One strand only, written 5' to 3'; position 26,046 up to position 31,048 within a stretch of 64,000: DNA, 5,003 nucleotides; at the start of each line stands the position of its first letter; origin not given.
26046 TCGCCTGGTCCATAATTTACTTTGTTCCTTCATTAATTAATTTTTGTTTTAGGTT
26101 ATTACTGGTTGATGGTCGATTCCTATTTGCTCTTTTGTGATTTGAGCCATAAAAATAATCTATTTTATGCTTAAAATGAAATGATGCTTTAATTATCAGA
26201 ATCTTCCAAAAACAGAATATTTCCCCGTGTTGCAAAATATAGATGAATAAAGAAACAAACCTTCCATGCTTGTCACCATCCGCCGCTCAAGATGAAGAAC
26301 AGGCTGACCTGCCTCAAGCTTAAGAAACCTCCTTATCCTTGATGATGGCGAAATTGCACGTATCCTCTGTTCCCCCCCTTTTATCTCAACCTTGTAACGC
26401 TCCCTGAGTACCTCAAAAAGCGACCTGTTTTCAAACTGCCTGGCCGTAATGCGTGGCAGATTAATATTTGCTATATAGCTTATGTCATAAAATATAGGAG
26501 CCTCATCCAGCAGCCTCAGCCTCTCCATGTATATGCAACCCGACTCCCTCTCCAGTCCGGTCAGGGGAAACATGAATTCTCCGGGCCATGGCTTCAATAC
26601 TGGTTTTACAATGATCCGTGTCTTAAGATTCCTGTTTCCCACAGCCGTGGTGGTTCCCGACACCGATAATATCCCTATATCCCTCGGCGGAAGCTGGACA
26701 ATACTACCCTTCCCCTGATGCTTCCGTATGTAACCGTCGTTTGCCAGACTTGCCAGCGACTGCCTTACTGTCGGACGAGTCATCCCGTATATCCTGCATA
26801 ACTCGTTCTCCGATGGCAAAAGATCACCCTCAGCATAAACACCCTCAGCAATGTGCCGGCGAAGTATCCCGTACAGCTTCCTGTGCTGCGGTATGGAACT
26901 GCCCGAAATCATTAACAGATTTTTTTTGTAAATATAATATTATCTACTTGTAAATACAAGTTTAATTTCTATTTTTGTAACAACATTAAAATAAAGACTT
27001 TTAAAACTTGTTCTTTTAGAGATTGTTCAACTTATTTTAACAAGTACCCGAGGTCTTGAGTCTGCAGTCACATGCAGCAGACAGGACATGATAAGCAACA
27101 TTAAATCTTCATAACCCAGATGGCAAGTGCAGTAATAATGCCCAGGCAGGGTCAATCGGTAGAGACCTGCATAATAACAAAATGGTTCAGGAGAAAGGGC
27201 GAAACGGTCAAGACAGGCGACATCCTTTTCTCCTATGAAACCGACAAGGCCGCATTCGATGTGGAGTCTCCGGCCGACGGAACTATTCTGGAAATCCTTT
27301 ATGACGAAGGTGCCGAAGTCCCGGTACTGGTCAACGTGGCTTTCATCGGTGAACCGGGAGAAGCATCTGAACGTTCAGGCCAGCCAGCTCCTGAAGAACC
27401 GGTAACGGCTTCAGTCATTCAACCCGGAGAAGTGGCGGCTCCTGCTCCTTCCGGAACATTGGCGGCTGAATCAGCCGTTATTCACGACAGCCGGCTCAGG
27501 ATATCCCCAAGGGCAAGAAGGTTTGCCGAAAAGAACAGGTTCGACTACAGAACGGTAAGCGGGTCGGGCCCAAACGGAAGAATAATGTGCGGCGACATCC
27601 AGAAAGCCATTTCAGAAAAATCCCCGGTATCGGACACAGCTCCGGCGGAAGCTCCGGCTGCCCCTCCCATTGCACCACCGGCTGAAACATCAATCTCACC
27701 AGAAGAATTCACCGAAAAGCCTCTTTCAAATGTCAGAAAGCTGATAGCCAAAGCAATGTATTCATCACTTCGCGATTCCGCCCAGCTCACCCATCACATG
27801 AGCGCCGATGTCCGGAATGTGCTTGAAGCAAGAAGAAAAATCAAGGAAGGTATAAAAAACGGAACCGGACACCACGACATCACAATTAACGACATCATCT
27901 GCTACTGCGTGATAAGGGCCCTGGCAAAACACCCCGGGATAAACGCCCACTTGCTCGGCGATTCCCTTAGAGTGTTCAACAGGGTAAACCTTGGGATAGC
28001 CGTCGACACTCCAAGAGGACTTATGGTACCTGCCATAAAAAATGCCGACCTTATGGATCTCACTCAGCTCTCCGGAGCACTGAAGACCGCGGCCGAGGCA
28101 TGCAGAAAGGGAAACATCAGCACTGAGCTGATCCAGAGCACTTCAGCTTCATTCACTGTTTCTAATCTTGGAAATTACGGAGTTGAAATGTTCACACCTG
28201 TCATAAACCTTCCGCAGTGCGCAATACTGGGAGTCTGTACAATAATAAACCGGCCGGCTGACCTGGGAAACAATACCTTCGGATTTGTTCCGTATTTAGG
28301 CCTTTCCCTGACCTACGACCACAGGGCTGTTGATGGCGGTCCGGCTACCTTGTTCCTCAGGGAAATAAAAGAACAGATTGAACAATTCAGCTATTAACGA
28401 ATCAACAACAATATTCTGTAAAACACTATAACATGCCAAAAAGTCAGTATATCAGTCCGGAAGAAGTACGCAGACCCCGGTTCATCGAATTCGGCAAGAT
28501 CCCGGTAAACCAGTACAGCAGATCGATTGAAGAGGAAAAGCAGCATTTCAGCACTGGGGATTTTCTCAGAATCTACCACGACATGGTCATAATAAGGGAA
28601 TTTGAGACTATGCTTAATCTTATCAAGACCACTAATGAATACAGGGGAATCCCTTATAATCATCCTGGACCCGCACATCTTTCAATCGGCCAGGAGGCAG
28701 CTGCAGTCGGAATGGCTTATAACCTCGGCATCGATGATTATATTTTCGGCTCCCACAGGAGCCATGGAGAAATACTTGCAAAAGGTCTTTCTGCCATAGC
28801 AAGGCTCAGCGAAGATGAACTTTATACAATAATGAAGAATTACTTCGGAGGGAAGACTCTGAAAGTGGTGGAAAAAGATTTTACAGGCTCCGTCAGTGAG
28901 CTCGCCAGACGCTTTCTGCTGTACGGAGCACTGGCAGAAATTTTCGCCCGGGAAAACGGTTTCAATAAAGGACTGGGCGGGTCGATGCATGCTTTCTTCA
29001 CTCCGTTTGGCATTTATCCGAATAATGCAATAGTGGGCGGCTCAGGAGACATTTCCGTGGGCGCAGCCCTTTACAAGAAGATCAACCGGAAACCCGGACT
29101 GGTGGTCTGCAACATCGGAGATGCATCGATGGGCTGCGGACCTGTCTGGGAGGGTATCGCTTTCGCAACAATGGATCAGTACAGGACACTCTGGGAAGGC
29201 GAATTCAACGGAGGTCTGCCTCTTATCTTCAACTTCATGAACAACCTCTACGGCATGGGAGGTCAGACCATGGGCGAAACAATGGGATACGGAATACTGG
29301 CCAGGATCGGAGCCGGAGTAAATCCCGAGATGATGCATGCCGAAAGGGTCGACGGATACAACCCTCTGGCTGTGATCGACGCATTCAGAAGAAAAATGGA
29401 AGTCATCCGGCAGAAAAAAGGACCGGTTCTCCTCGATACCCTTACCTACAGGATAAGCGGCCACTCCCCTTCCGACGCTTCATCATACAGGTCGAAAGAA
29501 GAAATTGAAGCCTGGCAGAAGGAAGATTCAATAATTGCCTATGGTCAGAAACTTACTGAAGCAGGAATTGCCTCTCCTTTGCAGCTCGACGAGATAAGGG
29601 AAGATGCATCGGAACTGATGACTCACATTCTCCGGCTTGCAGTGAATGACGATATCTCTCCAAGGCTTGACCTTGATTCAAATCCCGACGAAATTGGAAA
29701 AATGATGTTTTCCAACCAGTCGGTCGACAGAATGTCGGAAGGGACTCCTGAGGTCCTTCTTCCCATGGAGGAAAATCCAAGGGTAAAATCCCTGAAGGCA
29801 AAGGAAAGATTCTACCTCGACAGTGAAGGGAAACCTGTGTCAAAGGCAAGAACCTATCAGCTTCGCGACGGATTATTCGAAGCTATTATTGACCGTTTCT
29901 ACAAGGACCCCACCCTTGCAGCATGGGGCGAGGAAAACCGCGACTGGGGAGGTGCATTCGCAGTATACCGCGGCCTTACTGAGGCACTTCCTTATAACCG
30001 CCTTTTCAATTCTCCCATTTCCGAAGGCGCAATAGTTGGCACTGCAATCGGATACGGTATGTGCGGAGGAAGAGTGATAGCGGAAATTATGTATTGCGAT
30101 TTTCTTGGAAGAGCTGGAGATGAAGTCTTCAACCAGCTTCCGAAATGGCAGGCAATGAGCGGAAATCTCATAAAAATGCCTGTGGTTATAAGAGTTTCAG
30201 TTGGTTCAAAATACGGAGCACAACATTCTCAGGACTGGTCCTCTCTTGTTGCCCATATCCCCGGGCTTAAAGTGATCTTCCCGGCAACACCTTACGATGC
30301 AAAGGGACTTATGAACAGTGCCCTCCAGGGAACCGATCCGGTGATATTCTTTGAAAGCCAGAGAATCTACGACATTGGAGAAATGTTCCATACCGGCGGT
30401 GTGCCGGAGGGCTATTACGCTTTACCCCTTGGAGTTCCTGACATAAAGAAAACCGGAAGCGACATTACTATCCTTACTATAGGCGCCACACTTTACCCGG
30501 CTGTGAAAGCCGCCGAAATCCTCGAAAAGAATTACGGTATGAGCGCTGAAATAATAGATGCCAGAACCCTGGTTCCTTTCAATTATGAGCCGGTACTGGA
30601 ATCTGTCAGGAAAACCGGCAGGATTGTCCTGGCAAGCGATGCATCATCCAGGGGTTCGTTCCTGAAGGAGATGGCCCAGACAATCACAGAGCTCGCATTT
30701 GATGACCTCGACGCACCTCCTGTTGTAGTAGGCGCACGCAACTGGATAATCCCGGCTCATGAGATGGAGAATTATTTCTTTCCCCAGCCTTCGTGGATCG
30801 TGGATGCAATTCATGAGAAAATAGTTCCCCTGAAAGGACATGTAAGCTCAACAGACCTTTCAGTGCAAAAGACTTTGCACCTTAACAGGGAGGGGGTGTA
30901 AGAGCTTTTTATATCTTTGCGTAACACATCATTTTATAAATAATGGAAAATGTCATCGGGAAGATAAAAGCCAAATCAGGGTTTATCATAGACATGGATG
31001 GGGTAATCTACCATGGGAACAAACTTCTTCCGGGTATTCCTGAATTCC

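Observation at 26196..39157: Orphan catabolic island mixing a 2-oxoacid-dehydrogenase E2 and fused E1 with two class II aldolase-fold proteins, two phosphoesterases and three dehydrogenases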

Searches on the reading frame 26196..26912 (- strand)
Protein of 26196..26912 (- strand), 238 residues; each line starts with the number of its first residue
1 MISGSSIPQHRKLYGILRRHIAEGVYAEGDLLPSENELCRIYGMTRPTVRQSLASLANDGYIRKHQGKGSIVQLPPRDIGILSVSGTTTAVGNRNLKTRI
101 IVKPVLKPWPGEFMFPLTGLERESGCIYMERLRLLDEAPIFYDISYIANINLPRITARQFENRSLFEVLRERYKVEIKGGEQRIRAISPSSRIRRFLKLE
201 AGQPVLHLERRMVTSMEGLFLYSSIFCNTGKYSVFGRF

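Call 3: search_protein_families(library=pfam, proteins=[window:26196-26912:-])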
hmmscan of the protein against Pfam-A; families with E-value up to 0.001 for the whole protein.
window:26196-26912:- (238 aa): 3 families
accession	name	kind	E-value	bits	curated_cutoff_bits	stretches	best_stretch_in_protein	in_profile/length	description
PF07702.18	UTRA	-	5e-23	81.9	23.8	1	115-232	23-140/141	UTRA domain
PF00392.27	GntR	-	6e-16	58.3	27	1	11-72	3-64/64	Bacterial regulatory proteins, gntR family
PF13545.12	HTH_Crp_2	-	0.00037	20.8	27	0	30-71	20-59/70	Crp-like helix-turn-helix domain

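Call 4: search_protein_families(library=ncbifam, proteins=[window:26196-26912:-])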
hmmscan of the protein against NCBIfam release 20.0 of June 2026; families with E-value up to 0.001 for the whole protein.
window:26196-26912:- (238 aa): 21 families
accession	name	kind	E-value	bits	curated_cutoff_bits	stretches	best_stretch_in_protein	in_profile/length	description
NF008491.0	PRK11402.1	subfamily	9.7e-29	100.6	269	1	11-230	14-232/243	GntR family transcriptional regulator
TIGR02018.2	his_ut_repres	equivalog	6.6e-27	94.4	220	1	16-215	7-204/226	histidine utilization transcriptional repressor HutC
TIGR02404.1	trehalos_R_Bsub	equivalog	5.8e-26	91.5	211.95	1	12-212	4-205/233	trehalose operon repressor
NF041547.1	GntR_LSA1692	equivalog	2.6e-22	79.6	275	1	15-232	8-224/233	GntR family transcriptional regulator, LSA1692 subfamily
TIGR02325.1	C_P_lyase_phnF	equivalog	4.1e-22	78.9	156.8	1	9-210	9-210/238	phosphonate metabolism transcriptional regulator PhnF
TIGR03337.1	phnR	equivalog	1.5e-19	70.7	296.75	1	9-211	2-203/231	phosphonate utilization transcriptional regulator PhnR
NF007292.0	PRK09764.1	equivalog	3.7e-18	65.6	281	1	7-232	4-228/240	GntR family transcriptional regulator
NF052441.1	TransRegRv0792c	equivalog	2e-11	43.6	400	1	2-213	10-221/260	Rv0792c family HTH-type transcriptional regulator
NF007486.0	PRK10079.1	equivalog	3.9e-11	43.2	363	1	24-208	27-210/241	phosphonate metabolism transcriptional regulator PhnF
NF003011.0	PRK03837.1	subfamily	4e-10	39.7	260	1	17-88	22-93/241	transcriptional regulator NanR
NF052282.1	PLP_TF_PdxR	equivalog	4.7e-10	39.1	320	1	11-73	4-66/448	MocR-like pyridoxine biosynthesis transcription factor PdxR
NF052290.2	MocR_like_YczR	exception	1e-09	37.7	487.4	1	7-77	18-88/458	MocR-like transcription factor YczR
NF011575.0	PRK14999.1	equivalog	3.5e-09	36.3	424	1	8-99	12-103/241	histidine utilization repressor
NF052281.1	rhizopine_MocR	equivalog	3.2e-08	32.7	650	1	5-73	15-83/479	rhizopine catabolism transcriptional regulator MocR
TIGR02812.1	fadR_gamma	equivalog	4.6e-07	29.7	249.2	1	20-70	18-68/235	fatty acid metabolism transcriptional regulator FadR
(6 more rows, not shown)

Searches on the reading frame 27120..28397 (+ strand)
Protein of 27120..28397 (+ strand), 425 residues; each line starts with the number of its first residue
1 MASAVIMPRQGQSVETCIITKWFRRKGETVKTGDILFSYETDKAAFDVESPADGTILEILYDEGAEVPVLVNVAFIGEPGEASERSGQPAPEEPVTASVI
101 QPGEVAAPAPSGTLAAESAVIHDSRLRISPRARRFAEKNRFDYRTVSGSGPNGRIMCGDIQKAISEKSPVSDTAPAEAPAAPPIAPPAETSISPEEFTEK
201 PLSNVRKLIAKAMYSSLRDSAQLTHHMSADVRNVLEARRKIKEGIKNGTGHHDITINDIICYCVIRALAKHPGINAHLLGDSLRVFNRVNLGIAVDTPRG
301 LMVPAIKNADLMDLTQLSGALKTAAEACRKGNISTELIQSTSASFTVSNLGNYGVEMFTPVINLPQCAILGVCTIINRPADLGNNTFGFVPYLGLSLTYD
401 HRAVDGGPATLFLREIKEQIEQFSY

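Call 3: search_protein_families(library=pfam, proteins=[window:27120-28397:+])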
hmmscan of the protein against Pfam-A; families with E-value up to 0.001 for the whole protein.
window:27120-28397:+ (425 aa): 3 families
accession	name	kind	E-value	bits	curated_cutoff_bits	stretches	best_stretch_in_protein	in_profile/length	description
PF00198.28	2-oxoacid_dh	-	1.7e-62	211.3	23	1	195-423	2-227/232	2-oxoacid dehydrogenases acyltransferase (catalytic domain)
PF00364.28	Biotin_lipoyl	-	8.2e-14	51.6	22.1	1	5-68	3-65/73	Biotin-requiring enzyme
PF02817.22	E3_binding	-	1.2e-09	38.6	23.7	1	127-161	2-36/36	e3 binding domain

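Call 4: search_protein_families(library=ncbifam, proteins=[window:27120-28397:+])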
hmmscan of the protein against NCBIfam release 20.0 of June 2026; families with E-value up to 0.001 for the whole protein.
window:27120-28397:+ (425 aa): 12 families
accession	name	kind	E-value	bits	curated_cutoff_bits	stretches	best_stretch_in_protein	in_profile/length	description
NF008814.0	PRK11854.1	equivalog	2.6e-73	247.5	722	1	4-422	209-631/637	pyruvate dehydrogenase complex dihydrolipoyllysine-residue acetyltransferase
TIGR01349.1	PDHac_trf_mito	equivalog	5.7e-71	239.9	445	1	5-422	2-431/437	pyruvate dehydrogenase complex dihydrolipoamide acetyltransferase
NF004309.0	PRK05704.1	equivalog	1.4e-69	235.5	449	1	3-422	3-400/408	2-oxoglutarate dehydrogenase complex dihydrolipoyllysine-residue succinyltransferase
TIGR02927.1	SucB_Actino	equivalog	2.4e-69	234.7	423.45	2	104-422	245-570/579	2-oxoglutarate dehydrogenase, E2 component, dihydrolipoamide succinyltransferase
TIGR01347.1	sucB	equivalog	6.6e-64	216.6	378.65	1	5-423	3-397/404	dihydrolipoyllysine-residue succinyltransferase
TIGR01348.1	PDHac_trf_long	equivalog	5.6e-58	196.9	552.1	1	6-421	159-580/587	dihydrolipoyllysine-residue acetyltransferase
NF011416.0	PRK14843.1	equivalog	7e-53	179.7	429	1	123-422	46-341/347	dihydrolipoamide acetyltransferase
NF008815.0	PRK11857.1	equivalog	1.2e-41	143.1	378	1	125-422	3-301/308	dihydrolipoamide acetyltransferase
NF008907.0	PRK12270.1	equivalog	4.1e-22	77.8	878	1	170-420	98-361/1241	multifunctional oxoglutarate decarboxylase/oxoglutarate dehydrogenase thiamine pyrophosphate-binding subunit/dihydrolipoyllysine-residue suc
NF011457.0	PRK14875.1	equivalog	3.1e-17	62.6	307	1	2-161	3-123/372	acetoin dehydrogenase dihydrolipoyllysine-residue acetyltransferase subunit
NF008854.0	PRK11892.1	equivalog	1.2e-14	53.8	454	1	1-98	1-100/464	pyruvate dehydrogenase complex E1 component subunit beta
NF040637.1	CatA_like_2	equivalog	0.00019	21.2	250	0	252-422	43-202/203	CatA-like O-acetyltransferase, family 2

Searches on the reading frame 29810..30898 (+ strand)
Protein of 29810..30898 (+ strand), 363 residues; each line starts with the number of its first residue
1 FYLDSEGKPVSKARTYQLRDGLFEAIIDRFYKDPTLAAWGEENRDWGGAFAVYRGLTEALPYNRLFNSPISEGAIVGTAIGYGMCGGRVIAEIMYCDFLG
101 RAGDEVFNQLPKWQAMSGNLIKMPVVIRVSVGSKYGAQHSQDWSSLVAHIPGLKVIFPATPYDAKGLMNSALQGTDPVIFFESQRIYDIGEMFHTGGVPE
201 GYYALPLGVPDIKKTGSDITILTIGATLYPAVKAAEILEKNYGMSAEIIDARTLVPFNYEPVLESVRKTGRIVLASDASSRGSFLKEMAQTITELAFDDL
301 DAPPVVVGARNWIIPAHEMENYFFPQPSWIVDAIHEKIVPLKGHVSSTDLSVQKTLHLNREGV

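Call 95: search_solved_structures(query=window:29810-30898:+, max_evalue=1e-40, show_alignments=3)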
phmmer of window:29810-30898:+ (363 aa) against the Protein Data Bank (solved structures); distinct sequences matched with E-value up to 1e-40: 12.
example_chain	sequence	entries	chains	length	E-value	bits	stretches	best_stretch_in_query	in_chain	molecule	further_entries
1um9_B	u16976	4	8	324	6.7e-60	206.1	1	22-331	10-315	2-oxo acid dehydrogenase beta subunit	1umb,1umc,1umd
3duf_B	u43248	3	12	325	2.3e-56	194.4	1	24-332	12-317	Pyruvate dehydrogenase E1 component subunit beta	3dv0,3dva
1w85_B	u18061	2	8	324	2.4e-56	194.4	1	24-332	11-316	PYRUVATE DEHYDROGENASE E1 COMPONENT, BETA SUBUNIT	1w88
1ik6_A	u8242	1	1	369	2.9e-55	190.8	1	25-307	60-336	pyruvate dehydrogenase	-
2bp7_B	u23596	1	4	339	5.9e-52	179.9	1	28-334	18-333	2-OXOISOVALERATE DEHYDROGENASE BETA SUBUNIT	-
1qs0_B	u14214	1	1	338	6e-52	179.9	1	28-334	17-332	2-OXOISOVALERATE DEHYDROGENASE BETA-SUBUNIT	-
2j9f_B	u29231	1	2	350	4.8e-51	176.9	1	6-344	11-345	2-OXOISOVALERATE DEHYDROGENASE BETA SUBUNIT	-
1dtw_B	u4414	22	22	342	1.2e-50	175.6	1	6-336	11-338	BRANCHED-CHAIN ALPHA-KETO ACID DEHYDROGENASE BETA SUBUNIT | 2-OXOISOVALERATE DEHYDROGENASE BETA SUBUNIT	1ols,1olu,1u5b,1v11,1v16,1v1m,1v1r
1olx_B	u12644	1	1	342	1e-49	172.6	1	6-336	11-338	2-OXOISOVALERATE DEHYDROGENASE BETA SUBUNIT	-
6cer_B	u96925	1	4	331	1.5e-42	149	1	18-335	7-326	Pyruvate dehydrogenase E1 component subunit beta, mitochondrial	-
1ni4_B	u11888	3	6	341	1.5e-42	149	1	18-335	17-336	Pyruvate dehydrogenase E1 component: Beta subunit | Pyruvate dehydrogenase E1 component subunit beta | Pyruvate dehydrogenase E1 component subunit beta, mitocho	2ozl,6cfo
3exe_B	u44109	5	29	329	1.6e-42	148.9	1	18-335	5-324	Pyruvate dehydrogenase E1 component subunit beta, mitochondrial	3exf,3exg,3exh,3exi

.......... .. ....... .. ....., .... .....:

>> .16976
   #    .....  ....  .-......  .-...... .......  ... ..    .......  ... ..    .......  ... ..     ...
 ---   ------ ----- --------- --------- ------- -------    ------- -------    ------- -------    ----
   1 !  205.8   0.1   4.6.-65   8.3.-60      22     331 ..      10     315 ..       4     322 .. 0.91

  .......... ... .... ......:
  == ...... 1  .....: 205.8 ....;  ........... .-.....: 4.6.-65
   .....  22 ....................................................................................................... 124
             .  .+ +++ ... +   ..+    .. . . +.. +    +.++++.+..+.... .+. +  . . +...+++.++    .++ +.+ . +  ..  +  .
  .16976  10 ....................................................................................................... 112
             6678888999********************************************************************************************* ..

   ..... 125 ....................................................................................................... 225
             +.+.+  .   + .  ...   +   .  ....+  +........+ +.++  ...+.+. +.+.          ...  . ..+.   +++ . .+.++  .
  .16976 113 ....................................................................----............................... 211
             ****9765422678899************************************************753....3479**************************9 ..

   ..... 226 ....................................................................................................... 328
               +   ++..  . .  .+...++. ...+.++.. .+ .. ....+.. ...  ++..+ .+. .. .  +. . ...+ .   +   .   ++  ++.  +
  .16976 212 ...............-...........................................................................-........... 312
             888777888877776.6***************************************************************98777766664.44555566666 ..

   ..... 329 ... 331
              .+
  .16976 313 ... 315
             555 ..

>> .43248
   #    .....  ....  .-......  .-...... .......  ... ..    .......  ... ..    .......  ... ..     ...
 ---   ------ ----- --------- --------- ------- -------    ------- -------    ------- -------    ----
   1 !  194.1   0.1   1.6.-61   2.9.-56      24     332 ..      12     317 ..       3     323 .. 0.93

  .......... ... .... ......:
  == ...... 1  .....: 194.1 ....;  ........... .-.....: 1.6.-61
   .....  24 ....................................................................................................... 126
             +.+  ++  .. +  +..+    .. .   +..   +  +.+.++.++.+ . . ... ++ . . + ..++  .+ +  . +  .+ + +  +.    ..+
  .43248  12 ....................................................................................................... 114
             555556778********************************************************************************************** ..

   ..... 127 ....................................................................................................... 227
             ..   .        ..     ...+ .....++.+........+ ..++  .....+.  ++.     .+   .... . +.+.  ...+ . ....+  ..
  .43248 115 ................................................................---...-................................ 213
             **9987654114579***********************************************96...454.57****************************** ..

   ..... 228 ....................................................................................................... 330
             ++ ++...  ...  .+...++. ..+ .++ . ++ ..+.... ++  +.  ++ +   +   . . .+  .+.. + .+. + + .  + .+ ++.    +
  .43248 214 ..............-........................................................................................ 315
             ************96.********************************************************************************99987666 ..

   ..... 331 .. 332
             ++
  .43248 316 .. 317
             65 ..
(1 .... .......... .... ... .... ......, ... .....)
